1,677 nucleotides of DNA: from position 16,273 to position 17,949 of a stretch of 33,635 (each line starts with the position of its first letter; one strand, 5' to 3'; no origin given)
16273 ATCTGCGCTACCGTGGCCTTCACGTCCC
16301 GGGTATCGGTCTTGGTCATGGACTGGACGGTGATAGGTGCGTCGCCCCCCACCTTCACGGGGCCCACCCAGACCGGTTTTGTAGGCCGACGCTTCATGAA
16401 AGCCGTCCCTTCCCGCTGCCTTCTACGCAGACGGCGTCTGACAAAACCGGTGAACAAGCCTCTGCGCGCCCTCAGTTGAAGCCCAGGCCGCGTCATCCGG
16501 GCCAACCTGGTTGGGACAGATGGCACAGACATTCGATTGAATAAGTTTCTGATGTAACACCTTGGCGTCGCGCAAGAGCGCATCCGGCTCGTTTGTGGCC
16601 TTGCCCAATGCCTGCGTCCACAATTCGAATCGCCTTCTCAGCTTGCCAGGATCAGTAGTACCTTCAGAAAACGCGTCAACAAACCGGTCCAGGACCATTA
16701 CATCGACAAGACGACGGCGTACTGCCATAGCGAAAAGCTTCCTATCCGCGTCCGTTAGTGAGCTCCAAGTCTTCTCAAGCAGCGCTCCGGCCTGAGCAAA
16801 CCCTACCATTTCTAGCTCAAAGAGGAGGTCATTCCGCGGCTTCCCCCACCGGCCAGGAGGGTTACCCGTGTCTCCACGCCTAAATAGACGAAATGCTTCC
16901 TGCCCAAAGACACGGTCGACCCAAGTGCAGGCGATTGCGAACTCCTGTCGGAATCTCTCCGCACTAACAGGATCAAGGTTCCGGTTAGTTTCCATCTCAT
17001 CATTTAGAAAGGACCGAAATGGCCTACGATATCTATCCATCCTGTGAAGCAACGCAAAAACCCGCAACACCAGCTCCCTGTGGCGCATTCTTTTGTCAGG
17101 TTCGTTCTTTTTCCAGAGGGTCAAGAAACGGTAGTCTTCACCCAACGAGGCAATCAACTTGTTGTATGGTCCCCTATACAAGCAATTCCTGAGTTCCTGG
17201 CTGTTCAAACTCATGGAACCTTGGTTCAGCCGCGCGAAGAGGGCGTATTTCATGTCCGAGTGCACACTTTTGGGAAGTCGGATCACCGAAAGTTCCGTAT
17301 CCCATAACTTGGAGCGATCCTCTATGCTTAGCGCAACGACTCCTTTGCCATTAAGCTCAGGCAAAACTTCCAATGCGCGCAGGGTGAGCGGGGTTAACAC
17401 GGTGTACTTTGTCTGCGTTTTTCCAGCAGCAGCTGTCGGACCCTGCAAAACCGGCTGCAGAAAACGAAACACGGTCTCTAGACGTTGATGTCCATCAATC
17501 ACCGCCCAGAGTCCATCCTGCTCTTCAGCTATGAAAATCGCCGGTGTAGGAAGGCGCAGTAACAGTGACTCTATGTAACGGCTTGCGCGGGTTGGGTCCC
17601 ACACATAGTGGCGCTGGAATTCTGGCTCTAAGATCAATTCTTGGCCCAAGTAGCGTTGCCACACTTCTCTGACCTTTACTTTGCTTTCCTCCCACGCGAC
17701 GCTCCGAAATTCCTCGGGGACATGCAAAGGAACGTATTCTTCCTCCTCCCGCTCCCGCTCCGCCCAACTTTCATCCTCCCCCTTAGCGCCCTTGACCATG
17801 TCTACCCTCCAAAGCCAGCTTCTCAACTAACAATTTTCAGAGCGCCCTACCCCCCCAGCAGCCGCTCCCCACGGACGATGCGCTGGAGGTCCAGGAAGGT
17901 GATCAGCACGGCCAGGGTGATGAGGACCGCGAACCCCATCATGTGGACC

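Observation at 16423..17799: Single low-G+C DUF262 (GmrSD-N-like) gene inserted precisely into the rseP-ispG junction of an essential operon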

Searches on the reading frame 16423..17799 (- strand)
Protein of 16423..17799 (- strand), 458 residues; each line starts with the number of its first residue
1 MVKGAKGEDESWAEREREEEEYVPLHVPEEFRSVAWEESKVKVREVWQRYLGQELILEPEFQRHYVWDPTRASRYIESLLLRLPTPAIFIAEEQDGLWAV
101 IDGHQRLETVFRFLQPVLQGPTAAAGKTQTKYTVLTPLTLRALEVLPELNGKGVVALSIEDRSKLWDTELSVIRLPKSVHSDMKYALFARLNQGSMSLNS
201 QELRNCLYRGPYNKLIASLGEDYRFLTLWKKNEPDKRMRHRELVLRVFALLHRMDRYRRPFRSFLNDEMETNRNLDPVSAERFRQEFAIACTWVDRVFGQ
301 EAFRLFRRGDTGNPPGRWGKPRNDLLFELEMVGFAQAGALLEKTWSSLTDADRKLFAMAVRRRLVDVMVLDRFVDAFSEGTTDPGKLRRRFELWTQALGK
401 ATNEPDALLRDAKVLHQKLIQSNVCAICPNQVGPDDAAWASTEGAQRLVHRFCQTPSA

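Call 3: search_protein_families(library=pfam, proteins=[window:16423-17799:-], max_evalue=0.01)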
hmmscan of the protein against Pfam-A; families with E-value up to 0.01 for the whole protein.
window:16423-17799:- (458 aa): 1 family
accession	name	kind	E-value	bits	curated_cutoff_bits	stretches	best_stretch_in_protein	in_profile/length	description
PF03235.19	GmrSD_N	-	4.8e-22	79.5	33.2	1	56-208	12-198/199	GmrSD restriction endonuclease, N-terminal domain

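Call 4: search_protein_families(library=padloc, proteins=[window:16423-17799:-], max_evalue=0.01)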
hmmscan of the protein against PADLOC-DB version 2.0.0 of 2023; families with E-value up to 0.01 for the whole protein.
window:16423-17799:- (458 aa): 6 families
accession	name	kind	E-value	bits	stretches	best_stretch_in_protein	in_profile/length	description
PDLC03877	NsnA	-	1.3e-70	236.7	1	20-402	34-383/385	-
PDLC04027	PD-T4-2_A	-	2.5e-41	140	1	34-295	32-283/363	-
PDLC03418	REase_II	-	1.9e-05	22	1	54-112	31-89/372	Type II restriction enzyme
PDLC04150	HEC-05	-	0.00028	17.9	1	39-115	6-74/583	-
PDLC04155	HEC-06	-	0.0007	16.2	1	50-111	15-84/562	-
PDLC04151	HEC-05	-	0.0014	15.4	0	39-84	24-68/600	-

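Call 11: find_homologous_proteins(query=window:16423-17799:-, max_evalue=0.00001)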
Query window:16423-17799:- (458 aa): 365 proteins with E <= 0.00001 among 8000 candidates; the best 120 are listed.
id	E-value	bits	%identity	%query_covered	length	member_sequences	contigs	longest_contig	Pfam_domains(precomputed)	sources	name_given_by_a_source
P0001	2.1e-172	592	58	96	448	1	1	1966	PF03235.20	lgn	-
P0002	1.3e-170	586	54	99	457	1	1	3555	PF03235.20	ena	-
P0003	3.2e-168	578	56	97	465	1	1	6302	PF03235.20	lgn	-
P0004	3.6e-168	578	54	98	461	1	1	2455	PF03235.20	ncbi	-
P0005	6.8e-168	577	56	97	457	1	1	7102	PF03235.20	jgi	-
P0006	1.6e-167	576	58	99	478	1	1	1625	PF03235.20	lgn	-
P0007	1.7e-167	576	55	98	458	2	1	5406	PF03235.20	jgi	-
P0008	8.1e-167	574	54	98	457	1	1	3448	PF03235.20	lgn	-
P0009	2.4e-166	572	56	97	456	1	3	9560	PF03235.20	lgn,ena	-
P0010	7.6e-166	570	54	100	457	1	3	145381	PF03235.20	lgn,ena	-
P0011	2.3e-165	569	54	95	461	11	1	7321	PF03235.20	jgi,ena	-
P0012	3.4e-165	568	55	98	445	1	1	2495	PF03235.20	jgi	jgi:hypothetical protein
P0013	2.8e-164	565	58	95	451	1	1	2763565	PF03235.20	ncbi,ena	-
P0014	4.5e-164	564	58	95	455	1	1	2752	PF03235.20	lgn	-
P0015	6.3e-164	564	56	97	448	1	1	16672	PF03235.20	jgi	jgi:hypothetical protein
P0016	7.5e-163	560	56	95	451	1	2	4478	PF03235.20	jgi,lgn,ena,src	-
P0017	7.6e-162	557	56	97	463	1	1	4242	PF03235.20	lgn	-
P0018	3.0e-160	552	55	95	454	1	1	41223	PF03235.20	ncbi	-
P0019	3.2e-160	552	55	96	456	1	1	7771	PF03235.20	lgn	-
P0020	3.3e-160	552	53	98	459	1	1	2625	PF03235.20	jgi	-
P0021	1.1e-159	550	51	99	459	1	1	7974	PF03235.20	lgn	-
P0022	1.7e-159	549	52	98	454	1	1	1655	PF03235.20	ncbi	-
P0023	3.6e-159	548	54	98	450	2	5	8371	PF03235.20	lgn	-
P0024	4.2e-159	548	54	98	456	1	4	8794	PF03235.20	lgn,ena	-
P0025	1.1e-158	547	55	98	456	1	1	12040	PF03235.20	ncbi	-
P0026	1.9e-158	546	55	96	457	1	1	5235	PF03235.20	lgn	-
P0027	1.9e-158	546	52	99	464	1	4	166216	PF03235.20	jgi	jgi:hypothetical protein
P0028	9.7e-158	544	55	97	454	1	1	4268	PF03235.20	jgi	-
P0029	1.1e-157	543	52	99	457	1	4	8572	PF03235.20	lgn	-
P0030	4.6e-157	541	52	97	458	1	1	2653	PF03235.20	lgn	-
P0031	1.2e-155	537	55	95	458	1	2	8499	PF03235.20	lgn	-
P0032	2.7e-153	529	52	98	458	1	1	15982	PF03235.20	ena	-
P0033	5.8e-150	518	53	95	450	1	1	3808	PF03235.20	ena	-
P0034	2.0e-147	510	53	95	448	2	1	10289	PF03235.20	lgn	-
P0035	1.1e-146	507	52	97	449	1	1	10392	PF03235.20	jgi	jgi:hypothetical protein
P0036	2.1e-145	503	51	97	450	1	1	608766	PF03235.20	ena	-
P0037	2.0e-144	500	51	97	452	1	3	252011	PF03235.20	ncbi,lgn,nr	ncbi:MAG: DUF262 domain-containing protein [Chloroflexi bacterium]|nr:DUF262 domain-containing prote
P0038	4.8e-143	495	51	97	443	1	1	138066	PF03235.20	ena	-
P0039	6.8e-143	495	49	98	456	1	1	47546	PF03235.20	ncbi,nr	ncbi:MAG: DUF262 domain-containing protein [Chloroflexi bacterium]|nr:DUF262 domain-containing prote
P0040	9.3e-142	491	51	96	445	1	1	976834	PF03235.20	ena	-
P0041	3.0e-141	489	51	96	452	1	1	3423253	PF03235.20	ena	-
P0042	2.5e-140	486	51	95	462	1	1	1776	PF03235.20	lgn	-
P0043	5.8e-140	485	52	95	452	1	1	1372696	PF03235.20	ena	-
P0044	6.0e-140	485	54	87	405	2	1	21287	PF03235.20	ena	-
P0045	1.8e-139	483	50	96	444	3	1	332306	PF03235.20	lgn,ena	-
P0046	2.8e-139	483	57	82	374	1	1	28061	PF03235.20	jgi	jgi:hypothetical protein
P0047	3.6e-139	482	50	96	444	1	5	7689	PF03235.20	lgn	-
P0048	5.8e-138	478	50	96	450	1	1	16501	PF03235.20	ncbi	-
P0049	1.2e-136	474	48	100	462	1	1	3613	PF03235.20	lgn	-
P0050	1.6e-136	474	48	97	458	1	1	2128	PF03235.20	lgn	-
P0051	1.6e-134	467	49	98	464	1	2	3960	PF03235.20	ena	-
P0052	2.3e-134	467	50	95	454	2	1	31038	PF03235.20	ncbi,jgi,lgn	-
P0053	1.9e-133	464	48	97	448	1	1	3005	PF03235.20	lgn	-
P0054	2.8e-133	463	49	99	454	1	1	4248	PF03235.20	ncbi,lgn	-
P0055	3.7e-133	463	50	96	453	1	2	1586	PF03235.20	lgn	-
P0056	4.5e-133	462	49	96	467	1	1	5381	PF03235.20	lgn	-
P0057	1.3e-131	457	48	98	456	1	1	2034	PF03235.20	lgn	-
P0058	1.3e-131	457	49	96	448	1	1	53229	PF03235.20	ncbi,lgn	ncbi:MAG: DUF262 domain-containing protein [Tepidiformaceae bacterium]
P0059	2.3e-131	457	48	96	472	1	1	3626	PF03235.20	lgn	-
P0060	9.9e-131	455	46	94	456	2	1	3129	PF03235.20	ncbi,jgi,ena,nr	ncbi:MAG TPA: DUF262 domain-containing protein [Dehalococcoidales bacterium]|nr:DUF262 domain-contai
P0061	3.4e-130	453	47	98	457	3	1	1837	PF03235.20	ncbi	-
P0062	1.4e-129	451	47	97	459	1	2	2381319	PF03235.20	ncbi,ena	-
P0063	1.7e-129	451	48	95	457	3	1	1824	PF03235.20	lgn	-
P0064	3.8e-129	449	50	94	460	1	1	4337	PF03235.20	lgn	-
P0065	5.6e-129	449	50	96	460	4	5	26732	PF03235.20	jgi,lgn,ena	-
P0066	1.1e-128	448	47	96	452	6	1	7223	PF03235.20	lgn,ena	-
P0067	1.6e-128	447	53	80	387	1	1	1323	PF03235.20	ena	-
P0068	9.5e-128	445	47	94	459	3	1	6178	PF03235.20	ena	-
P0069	1.2e-127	444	49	95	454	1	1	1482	PF03235.20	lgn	-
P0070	8.8e-127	442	48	96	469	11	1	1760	PF03235.20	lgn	-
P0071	2.5e-126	440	47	98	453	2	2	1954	PF03235.20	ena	-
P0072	3.0e-126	440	47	97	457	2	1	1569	PF03235.20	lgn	-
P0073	3.4e-126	440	47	96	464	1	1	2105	PF03235.20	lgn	-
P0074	7.8e-126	438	47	97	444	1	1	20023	PF03235.20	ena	-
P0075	2.2e-125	437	58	72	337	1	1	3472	PF03235.20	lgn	-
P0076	1.4e-124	434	47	94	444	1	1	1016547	PF03235.20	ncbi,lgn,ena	-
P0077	3.6e-124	433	48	95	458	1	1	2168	PF03235.20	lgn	-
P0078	4.6e-123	429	46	96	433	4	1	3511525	PF03235.20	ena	-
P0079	7.1e-123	429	45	96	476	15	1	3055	PF03235.20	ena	-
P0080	2.1e-122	427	45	96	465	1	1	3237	PF03235.20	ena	-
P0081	2.8e-122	427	46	95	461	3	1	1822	PF03235.20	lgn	-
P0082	5.0e-122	426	45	99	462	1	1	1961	PF03235.20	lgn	-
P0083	5.1e-122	426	46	98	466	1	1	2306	PF03235.20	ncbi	-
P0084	5.7e-122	426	46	96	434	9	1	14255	PF03235.20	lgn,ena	-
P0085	6.7e-122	425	45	96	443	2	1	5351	PF03235.20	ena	-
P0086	1.9e-121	424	61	65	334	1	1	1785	PF03235.20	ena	-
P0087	2.0e-121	424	45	97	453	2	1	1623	PF03235.20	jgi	-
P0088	4.0e-121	423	46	96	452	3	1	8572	PF03235.20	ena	-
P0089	8.0e-121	422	48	96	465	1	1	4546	PF03235.20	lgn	-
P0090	1.3e-119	418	46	96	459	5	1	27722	PF03235.20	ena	-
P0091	1.6e-119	418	46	93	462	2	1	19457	PF03235.20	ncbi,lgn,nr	ncbi:DUF262 domain-containing protein [bacterium]|nr:DUF262 domain-containing protein [bacterium]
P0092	2.1e-119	417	46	96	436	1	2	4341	PF03235.20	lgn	-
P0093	3.4e-119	417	43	97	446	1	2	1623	PF03235.20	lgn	-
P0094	3.4e-119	417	46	98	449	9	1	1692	PF03235.20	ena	-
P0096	8.1e-118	412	47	90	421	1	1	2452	PF03235.20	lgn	-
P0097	1.2e-117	411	45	95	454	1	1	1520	PF03235.20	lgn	-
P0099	2.9e-117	410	46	94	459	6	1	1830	PF03235.20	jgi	jgi:hypothetical protein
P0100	2.9e-117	410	44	93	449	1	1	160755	PF03235.20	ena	-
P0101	3.3e-117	410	46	94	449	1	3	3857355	PF03235.20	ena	-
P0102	3.4e-117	410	44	96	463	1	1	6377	PF03235.20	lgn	-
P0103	4.3e-117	410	45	93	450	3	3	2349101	PF03235.20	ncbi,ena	-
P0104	5.7e-117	409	45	96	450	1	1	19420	PF03235.20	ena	-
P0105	1.3e-116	408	45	94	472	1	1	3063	PF03235.20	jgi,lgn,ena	-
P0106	2.4e-116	407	45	94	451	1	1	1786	PF03235.20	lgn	-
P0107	2.4e-116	407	46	96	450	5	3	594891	PF03235.20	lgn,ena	-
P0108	2.7e-116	407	45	99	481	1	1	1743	PF03235.20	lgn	-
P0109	2.1e-115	404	44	98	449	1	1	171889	PF03235.20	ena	-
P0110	6.4e-115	402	47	90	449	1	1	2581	PF03235.20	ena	-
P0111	1.6e-114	401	45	95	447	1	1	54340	PF03235.20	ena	-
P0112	2.4e-114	401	44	93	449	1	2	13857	PF03235.20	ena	-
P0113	1.6e-113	398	44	98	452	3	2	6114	PF03235.20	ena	-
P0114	3.1e-113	397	46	90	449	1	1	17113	PF03235.20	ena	-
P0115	3.4e-112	393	45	94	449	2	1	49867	PF03235.20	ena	-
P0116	6.4e-112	393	48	85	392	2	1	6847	PF03235.20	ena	-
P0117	1.3e-110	388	44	94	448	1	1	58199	PF03235.20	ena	-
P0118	2.1e-107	378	46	95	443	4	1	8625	PF03235.20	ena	-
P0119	5.4e-107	376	42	94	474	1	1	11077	PF03235.20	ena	-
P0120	1.0e-104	369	44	94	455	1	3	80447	PF03235.20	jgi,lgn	jgi:hypothetical protein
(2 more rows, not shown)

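Call 13: find_encoding_contigs(protein=P0013, flank=8000, max_places=3)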
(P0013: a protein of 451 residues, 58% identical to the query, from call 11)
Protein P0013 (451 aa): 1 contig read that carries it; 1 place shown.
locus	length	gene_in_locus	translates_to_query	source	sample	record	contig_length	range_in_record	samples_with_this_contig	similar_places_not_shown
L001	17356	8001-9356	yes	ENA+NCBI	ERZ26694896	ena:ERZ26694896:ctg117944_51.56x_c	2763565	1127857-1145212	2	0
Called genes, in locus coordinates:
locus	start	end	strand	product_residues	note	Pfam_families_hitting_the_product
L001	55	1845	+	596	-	PF00496:SBP_bac_5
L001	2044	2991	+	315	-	PF19300:BPD_transp_1_N, PF00528:BPD_transp_1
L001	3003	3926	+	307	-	PF00528:BPD_transp_1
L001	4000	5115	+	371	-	PF00190:Cupin_1 (faint), PF07883:Cupin_2 (weak)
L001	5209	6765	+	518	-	PF06277:EutA, PF14450:FtsA (faint)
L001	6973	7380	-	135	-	PF00903:Glyoxalase, PF13669:Glyoxalase_4 (weak)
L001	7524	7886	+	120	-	-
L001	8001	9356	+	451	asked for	PF03235:GmrSD_N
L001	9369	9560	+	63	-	-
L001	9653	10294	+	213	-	PF13489:Methyltransf_23, PF08241:Methyltransf_11, PF08242:Methyltransf_12, PF13649:Methyltransf_25, PF13847:Methyltransf_31, PF01209:Ubie_methyltran, PF20922:Anamorsin_N (weak)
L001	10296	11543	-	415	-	PF00672:HAMP, PF00512:HisKA, PF02518:HATPase_c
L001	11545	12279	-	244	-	PF00072:Response_reg, PF00486:Trans_reg_C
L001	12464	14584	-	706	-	PF21226:MalQ_N, PF02446:Glyco_hydro_77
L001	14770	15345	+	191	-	PF10517:DM13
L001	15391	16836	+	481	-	PF11794:HpaB_N, PF03241:HpaB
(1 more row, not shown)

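Call 14: find_encoding_contigs(protein=P0037, flank=8000, max_places=3)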
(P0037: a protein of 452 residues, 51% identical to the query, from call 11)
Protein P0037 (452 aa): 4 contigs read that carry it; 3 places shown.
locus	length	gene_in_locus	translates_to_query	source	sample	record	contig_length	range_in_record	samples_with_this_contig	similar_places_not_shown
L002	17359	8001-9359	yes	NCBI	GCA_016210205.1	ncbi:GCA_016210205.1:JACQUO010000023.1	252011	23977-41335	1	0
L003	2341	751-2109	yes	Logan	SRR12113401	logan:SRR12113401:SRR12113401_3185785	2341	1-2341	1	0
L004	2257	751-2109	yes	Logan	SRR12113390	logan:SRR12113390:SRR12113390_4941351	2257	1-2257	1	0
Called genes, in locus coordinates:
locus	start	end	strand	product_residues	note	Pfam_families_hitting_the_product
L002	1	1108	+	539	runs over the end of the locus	PF02776:TPP_enzyme_N, PF00205:TPP_enzyme_M, PF02775:TPP_enzyme_C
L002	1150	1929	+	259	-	PF00142:Fer4_NifH (weak), PF01656:CbiA, PF02374:ArsA_ATPase, PF03308:MeaB (faint), PF10609:ParA (weak), PF13614:AAA_31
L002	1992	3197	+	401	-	PF00162:PGK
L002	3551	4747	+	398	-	PF01676:Metalloenzyme, PF10143:PhosphMutase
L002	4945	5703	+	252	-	PF00121:TIM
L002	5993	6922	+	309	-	PF01745:IPT (weak), PF01715:IPPT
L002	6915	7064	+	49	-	-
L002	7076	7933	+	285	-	PF01678:DAP_epimerase, PF02567:PhzC-PhzF (faint), PF01678:DAP_epimerase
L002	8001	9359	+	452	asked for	PF03235:GmrSD_N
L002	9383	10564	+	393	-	PF00155:Aminotran_1_2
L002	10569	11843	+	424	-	PF13167:GTP-bdg_N, PF02421:FeoB_N (faint), PF16360:GTP-bdg_M, PF01926:MMR_HSR1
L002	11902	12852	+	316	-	PF02899:Phage_int_SAM_1, PF13495:Phage_int_SAM_4 (faint), PF00589:Phage_integrase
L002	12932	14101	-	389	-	PF00108:Thiolase_N, PF22691:Thiolase_C_1, PF02803:Thiolase_C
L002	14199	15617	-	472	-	PF08541:ACP_syn_III_C, PF12172:zf-ChsH2 (weak), PF01796:OB_ChsH2_C (weak)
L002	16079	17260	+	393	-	PF22694:CtpB_N-like, PF00595:PDZ, PF13180:PDZ_2, PF17820:PDZ_6, PF03572:Peptidase_S41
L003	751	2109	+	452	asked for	PF03235:GmrSD_N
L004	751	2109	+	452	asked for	PF03235:GmrSD_N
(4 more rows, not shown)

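Call 15: find_encoding_contigs(protein=P0062, flank=8000, max_places=3)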
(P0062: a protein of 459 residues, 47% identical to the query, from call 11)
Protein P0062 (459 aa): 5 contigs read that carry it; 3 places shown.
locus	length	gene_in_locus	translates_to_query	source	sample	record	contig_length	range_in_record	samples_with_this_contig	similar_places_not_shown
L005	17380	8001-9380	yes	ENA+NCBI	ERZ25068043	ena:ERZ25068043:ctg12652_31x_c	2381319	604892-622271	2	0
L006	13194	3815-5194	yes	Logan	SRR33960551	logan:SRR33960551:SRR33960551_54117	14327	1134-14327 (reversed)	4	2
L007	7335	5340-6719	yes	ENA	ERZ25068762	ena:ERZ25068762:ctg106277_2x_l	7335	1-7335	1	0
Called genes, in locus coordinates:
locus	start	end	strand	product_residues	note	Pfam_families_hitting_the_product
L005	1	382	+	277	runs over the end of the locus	PF01026:TatD_DNase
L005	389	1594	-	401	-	PF02515:CoA_transf_3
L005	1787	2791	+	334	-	PF00248:Aldo_ket_red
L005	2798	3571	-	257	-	PF00106:adh_short, PF13561:adh_short_C2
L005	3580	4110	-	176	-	PF01878:EVE (weak)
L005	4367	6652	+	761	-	PF08267:Meth_synt_1, PF01717:Meth_synt_2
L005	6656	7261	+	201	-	PF11716:MDMPI_N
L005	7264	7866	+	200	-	PF11716:MDMPI_N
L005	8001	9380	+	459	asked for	PF03235:GmrSD_N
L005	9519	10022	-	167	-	PF00296:Bac_luciferase (weak)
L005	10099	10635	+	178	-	-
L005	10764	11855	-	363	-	PF00296:Bac_luciferase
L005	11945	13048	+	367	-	PF01571:GCV_T, PF08669:GCV_T_C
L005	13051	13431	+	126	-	PF01597:GCV_H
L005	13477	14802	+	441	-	PF02347:GDC-P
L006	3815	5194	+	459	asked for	PF03235:GmrSD_N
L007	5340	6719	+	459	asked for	PF03235:GmrSD_N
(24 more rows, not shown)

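Call 22: search_solved_structures(query=A1, max_evalue=1, show_alignments=2)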
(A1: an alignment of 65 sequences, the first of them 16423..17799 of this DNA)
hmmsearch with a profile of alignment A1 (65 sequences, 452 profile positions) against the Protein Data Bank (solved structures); distinct sequences matched with E-value up to 1: 1.
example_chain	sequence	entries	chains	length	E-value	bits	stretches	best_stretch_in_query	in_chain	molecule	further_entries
20yv_A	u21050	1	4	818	0.081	14.7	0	50-76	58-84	DUF262 domain-containing protein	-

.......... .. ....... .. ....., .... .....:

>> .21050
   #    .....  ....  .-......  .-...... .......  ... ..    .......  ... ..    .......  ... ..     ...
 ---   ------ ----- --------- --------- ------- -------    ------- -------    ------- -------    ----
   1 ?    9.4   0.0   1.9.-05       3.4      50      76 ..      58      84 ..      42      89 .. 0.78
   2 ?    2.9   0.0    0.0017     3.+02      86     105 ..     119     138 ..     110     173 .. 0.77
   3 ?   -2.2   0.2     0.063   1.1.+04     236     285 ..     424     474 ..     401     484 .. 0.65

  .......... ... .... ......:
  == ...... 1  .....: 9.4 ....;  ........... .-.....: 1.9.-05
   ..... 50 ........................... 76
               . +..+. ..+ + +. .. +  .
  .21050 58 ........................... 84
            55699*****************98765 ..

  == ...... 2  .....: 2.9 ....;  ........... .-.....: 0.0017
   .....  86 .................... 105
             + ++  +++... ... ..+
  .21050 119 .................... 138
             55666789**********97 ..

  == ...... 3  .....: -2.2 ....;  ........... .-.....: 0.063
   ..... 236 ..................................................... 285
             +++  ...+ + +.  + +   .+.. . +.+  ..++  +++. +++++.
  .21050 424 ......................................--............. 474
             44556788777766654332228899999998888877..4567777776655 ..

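Call 23: find_related_loci(query=A1, collection=viral_contigs, flank=6000)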
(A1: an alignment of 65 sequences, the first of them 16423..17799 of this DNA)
Query A1 (458 aa) in viral_contigs; peptide patterns used: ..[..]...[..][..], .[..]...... (x = any residue, [..] = any of these).
90 stretches matched a pattern; 22 encode a relative of the query (tblastn E <= 1e-3); 22 distinct loci.
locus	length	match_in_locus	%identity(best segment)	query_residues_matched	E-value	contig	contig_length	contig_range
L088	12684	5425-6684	35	32-455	3e-68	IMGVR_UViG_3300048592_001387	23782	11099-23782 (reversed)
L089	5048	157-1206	31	16-394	1e-50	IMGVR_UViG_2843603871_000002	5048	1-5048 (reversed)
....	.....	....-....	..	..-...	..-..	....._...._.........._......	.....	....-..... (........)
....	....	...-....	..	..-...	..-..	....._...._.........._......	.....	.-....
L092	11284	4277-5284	28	29-398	1e-45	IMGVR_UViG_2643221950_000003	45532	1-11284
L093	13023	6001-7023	29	27-398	9e-46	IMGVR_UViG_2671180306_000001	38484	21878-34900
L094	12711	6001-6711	30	55-305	2e-32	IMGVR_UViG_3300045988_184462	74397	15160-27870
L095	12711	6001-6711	30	55-305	2e-32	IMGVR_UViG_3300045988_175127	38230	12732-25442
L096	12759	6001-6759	31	45-304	3e-31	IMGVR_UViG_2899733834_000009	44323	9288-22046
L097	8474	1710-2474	28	30-289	3e-31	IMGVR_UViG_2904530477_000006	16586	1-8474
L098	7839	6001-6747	30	43-305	7e-31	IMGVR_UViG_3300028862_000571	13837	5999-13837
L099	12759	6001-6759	31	45-304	1e-30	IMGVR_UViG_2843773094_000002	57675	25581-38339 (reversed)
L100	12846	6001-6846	29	34-336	6e-30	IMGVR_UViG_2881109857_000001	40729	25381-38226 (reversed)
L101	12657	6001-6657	31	45-271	1e-27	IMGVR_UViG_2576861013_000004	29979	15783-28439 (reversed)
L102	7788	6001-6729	30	1-252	1e-27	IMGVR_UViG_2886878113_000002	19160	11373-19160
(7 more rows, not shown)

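Call 24: search_protein_families(library=ncbifam, proteins=[window:16423-17799:-], max_evalue=0.01)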
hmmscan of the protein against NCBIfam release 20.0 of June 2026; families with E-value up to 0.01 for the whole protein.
window:16423-17799:- (458 aa): 0 families
